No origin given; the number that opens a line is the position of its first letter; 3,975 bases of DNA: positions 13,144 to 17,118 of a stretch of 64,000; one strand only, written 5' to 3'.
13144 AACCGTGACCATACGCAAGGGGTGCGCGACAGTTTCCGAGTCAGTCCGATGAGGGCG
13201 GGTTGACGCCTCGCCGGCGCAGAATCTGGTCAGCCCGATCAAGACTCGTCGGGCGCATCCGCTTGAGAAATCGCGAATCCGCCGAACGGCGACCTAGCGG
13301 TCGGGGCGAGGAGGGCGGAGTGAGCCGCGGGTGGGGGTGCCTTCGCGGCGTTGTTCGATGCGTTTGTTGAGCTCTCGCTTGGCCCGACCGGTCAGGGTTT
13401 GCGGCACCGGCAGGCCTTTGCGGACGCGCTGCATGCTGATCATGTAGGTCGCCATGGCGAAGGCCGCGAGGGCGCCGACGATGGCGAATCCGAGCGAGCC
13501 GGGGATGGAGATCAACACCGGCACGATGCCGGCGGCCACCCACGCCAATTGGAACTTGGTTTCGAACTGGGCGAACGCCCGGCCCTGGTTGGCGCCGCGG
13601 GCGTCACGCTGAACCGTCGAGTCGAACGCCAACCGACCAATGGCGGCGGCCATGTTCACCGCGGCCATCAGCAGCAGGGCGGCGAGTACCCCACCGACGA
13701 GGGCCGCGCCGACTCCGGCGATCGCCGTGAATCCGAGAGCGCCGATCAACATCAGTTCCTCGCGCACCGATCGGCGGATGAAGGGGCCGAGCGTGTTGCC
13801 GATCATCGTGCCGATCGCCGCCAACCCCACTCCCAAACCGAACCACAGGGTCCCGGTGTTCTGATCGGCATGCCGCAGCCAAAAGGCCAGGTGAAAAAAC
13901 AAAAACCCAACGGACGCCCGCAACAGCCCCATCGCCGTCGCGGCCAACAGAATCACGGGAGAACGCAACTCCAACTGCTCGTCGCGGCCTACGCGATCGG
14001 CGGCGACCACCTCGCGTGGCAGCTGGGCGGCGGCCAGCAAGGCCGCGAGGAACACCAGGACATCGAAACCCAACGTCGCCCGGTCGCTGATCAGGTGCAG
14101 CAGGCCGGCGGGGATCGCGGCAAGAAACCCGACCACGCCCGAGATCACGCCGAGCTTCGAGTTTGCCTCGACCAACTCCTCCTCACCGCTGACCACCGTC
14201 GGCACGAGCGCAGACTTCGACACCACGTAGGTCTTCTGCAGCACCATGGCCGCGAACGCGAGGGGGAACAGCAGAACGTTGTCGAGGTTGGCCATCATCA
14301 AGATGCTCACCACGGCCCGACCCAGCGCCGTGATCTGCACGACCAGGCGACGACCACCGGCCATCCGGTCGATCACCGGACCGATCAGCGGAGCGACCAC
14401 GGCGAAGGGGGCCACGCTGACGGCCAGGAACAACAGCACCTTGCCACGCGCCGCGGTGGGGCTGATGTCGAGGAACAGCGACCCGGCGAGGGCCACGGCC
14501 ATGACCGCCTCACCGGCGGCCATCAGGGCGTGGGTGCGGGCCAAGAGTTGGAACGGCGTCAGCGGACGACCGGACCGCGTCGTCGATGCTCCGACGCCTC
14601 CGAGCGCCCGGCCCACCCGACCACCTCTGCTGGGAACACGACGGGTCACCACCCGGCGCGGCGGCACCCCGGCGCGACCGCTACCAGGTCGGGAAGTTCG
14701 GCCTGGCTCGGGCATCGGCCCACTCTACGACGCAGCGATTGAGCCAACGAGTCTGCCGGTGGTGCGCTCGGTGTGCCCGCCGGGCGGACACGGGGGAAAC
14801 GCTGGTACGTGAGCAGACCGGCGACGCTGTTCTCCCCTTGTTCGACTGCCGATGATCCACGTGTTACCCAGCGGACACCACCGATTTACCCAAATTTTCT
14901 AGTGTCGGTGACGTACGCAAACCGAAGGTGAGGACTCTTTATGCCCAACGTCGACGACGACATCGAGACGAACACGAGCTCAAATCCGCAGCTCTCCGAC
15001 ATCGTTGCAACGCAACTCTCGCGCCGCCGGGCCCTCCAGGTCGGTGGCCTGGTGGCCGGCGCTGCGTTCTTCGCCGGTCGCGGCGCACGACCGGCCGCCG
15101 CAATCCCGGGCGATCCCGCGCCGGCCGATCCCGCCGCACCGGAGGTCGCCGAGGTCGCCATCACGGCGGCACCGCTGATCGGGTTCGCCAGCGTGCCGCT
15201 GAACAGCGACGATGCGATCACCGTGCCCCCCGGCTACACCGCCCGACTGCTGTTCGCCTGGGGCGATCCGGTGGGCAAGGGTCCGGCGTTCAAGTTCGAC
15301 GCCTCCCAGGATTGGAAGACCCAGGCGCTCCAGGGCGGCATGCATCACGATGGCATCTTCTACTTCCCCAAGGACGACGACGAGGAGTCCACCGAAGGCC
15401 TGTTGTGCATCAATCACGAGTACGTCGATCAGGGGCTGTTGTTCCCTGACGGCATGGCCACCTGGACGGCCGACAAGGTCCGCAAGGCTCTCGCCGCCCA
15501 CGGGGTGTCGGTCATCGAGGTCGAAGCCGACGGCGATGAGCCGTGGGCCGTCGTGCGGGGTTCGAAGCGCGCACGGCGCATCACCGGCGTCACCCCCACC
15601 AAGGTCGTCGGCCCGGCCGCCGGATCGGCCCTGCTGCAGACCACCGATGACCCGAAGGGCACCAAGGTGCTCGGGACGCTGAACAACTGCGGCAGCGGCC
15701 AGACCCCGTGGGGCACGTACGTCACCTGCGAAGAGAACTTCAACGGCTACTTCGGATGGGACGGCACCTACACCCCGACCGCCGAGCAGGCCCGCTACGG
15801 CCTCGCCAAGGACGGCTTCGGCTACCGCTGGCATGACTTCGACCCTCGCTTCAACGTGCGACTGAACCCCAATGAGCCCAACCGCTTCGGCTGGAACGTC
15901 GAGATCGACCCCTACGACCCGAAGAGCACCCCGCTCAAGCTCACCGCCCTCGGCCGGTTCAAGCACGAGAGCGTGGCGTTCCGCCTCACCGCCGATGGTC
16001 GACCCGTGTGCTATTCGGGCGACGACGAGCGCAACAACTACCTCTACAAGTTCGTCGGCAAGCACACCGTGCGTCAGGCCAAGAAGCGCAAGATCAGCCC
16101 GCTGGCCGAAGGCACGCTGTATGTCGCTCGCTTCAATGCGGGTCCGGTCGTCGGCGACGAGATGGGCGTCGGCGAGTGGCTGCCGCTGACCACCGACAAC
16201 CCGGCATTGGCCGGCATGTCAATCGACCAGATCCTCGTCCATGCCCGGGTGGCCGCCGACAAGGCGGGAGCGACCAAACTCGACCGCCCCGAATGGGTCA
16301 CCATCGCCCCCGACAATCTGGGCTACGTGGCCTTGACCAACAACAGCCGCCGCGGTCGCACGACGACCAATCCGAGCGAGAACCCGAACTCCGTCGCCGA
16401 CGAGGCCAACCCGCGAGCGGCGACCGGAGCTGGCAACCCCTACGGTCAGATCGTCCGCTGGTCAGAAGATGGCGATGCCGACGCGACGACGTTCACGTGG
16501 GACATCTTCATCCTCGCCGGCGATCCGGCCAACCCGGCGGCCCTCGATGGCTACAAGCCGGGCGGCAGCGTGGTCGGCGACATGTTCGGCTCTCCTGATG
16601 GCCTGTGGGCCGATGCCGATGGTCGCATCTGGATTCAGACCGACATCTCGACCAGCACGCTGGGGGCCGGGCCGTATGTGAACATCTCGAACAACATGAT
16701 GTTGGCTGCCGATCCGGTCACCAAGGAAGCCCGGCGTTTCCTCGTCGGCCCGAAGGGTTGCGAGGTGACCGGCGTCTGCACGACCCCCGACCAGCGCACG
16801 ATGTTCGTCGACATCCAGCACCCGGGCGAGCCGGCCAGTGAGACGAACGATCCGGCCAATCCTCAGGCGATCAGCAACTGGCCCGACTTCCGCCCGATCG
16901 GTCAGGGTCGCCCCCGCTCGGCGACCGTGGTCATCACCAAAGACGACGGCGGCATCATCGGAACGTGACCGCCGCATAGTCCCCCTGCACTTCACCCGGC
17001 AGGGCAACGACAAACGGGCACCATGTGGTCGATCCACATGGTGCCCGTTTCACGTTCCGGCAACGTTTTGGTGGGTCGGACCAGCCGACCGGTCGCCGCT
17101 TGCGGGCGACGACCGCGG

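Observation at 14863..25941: Phosphate-starvation supercluster: pstSCAB-phoU-senX3-regX3 as one operon, plus ppk1 and Tat-dependent phoX, with shared direct-repeat candidate Pho boxes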

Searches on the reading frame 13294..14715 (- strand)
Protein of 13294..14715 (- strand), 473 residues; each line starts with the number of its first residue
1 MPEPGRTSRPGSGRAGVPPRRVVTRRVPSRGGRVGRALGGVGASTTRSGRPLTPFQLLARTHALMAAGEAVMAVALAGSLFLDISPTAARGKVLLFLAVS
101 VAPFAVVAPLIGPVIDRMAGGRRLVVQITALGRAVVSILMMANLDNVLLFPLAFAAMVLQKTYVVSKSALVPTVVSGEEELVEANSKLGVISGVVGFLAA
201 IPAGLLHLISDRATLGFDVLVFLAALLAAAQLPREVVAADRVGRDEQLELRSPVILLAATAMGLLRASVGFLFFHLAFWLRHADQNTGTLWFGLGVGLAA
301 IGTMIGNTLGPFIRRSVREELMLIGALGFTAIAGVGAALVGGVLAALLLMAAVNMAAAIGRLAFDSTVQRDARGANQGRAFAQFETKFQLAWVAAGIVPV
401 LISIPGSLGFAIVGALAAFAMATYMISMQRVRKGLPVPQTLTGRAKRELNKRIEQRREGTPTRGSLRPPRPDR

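Call 64: search_protein_families(library=pfam, proteins=[window:13294-14715:-], max_evalue=0.001)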
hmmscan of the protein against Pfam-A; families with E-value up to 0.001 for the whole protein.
window:13294-14715:- (473 aa): 1 family
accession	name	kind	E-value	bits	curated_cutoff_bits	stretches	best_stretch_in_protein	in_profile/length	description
PF07690.21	MFS_1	-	1e-11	44.8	33.4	1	64-395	7-346/347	Major Facilitator Superfamily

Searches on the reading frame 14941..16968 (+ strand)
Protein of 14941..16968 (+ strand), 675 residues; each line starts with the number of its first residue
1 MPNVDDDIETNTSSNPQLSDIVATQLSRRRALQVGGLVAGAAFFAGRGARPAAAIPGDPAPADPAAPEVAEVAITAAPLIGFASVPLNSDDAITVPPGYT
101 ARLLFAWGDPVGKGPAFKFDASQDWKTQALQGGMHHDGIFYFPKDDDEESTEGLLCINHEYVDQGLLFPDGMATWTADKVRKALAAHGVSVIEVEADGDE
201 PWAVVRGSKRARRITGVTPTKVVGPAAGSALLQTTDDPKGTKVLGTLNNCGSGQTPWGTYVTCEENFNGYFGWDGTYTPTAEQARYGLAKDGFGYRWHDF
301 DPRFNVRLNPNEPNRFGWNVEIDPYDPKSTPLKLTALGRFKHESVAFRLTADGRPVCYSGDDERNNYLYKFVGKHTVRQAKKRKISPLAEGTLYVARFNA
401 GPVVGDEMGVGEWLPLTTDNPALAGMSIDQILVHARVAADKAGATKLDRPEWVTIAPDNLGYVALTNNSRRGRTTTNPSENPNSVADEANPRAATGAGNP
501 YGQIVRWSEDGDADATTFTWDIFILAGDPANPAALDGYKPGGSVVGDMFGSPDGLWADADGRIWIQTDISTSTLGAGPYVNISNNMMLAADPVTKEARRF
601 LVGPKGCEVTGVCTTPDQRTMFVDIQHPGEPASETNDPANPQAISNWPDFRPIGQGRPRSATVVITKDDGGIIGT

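Call 6: search_protein_families(library=pfam, proteins=[window:14941-16968:+])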
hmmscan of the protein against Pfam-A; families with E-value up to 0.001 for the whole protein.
window:14941-16968:+ (675 aa): 1 family
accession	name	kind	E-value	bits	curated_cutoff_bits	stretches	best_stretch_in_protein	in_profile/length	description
PF05787.19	PhoX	-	2.4e-157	525.6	24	1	81-629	2-515/515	Alkaline phosphatase PhoX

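Call 28: search_protein_families(library=ncbifam, proteins=[window:14941-16968:+], max_evalue=0.00001)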
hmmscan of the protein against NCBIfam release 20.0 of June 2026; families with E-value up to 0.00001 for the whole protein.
window:14941-16968:+ (675 aa): 0 families

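Call 38: find_related_loci(query=window:14941-16968:+, collection=metagenome_contigs, flank=3000)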
Query window:14941-16968:+ (675 aa) in metagenome_contigs; peptide patterns used: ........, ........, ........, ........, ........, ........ (x = any residue, [..] = any of these).
600 stretches matched a pattern (row limit reached: there are more); 578 encode a relative of the query (tblastn E <= 1e-3); the best 80 are kept; 80 distinct loci.
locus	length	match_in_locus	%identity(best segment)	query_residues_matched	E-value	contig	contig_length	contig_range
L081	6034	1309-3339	69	1-675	0e+0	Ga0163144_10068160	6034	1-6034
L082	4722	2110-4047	54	1-675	0e+0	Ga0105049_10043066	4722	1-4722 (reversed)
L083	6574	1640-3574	52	6-675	0e+0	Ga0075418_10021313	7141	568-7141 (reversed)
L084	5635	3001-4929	53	6-675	0e+0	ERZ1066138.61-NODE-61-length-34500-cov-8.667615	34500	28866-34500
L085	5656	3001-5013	53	1-675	0e+0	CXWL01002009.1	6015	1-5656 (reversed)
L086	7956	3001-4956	53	1-675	0e+0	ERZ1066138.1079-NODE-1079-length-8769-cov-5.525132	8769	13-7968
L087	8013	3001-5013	52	1-675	0e+0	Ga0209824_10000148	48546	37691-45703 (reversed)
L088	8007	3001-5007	52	1-675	0e+0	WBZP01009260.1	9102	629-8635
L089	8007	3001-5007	52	1-675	0e+0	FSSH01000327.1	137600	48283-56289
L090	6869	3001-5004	53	1-675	0e+0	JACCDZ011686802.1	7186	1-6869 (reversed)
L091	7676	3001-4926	52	1-675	0e+0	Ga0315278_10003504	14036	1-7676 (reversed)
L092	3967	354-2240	51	5-675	0e+0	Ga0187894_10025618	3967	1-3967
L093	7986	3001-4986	51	1-675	0e+0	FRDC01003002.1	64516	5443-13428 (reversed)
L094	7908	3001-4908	51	3-675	0e+0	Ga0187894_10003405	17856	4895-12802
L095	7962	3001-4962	51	1-675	0e+0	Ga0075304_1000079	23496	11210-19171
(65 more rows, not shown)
